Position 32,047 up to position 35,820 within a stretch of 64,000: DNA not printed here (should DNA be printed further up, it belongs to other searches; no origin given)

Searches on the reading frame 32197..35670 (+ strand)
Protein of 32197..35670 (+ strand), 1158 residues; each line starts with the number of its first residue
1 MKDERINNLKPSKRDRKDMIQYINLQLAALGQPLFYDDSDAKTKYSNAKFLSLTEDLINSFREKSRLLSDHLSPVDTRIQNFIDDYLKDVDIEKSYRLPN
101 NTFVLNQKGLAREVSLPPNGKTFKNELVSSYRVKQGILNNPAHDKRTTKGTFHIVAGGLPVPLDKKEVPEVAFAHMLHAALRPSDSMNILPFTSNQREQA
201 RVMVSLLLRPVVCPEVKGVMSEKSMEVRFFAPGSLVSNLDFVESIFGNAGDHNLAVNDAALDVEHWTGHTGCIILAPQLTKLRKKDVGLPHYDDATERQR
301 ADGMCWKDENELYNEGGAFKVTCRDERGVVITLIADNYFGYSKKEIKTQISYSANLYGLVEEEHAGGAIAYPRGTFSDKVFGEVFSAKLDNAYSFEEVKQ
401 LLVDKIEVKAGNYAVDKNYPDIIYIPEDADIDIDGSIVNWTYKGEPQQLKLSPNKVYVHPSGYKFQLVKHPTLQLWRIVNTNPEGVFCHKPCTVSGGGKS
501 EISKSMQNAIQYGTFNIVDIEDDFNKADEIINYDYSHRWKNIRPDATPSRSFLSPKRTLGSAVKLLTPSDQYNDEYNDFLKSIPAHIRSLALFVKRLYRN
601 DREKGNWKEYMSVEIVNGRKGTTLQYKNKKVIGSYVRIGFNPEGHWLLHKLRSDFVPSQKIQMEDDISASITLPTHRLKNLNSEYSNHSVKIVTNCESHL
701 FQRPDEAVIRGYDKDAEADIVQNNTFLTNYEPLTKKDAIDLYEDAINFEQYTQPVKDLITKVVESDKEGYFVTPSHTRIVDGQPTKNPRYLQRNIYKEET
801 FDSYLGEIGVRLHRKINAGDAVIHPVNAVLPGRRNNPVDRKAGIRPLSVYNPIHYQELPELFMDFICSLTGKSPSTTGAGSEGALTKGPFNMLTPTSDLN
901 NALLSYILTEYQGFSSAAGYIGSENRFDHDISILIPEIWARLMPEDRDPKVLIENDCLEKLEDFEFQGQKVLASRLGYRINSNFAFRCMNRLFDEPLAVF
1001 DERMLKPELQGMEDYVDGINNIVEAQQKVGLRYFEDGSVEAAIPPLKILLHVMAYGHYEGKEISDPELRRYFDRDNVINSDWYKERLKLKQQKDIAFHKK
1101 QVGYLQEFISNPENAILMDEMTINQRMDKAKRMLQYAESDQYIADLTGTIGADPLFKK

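Call 5: search_protein_families(library=ncbifam, proteins=[window:32197-35670:+], max_evalue=1)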
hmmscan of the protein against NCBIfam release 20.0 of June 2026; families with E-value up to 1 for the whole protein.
window:32197-35670:+ (1158 aa): 1 family
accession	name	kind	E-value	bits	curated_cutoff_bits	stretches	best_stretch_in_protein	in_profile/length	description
NF005195.1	PRK06667.1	equivalog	0.0098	15.7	300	1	319-349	105-136/241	flagellar motor protein MotB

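Call 6: search_protein_families(library=pfam, proteins=[window:32197-35670:+], max_evalue=1)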
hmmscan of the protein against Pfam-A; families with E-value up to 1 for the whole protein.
window:32197-35670:+ (1158 aa): 0 families

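Call 16: search_solved_structures(query=window:32197-35670:+, max_evalue=0.001)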
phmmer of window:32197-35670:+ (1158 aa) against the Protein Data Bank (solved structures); distinct sequences matched with E-value up to 0.001: 2.
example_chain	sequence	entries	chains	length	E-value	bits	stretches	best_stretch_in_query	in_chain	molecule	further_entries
8e1u_A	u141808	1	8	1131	0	1075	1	15-1156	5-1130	PPi-dependent PEPCK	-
6k31_A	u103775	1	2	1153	0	1042.5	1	23-1154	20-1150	AiPEPCK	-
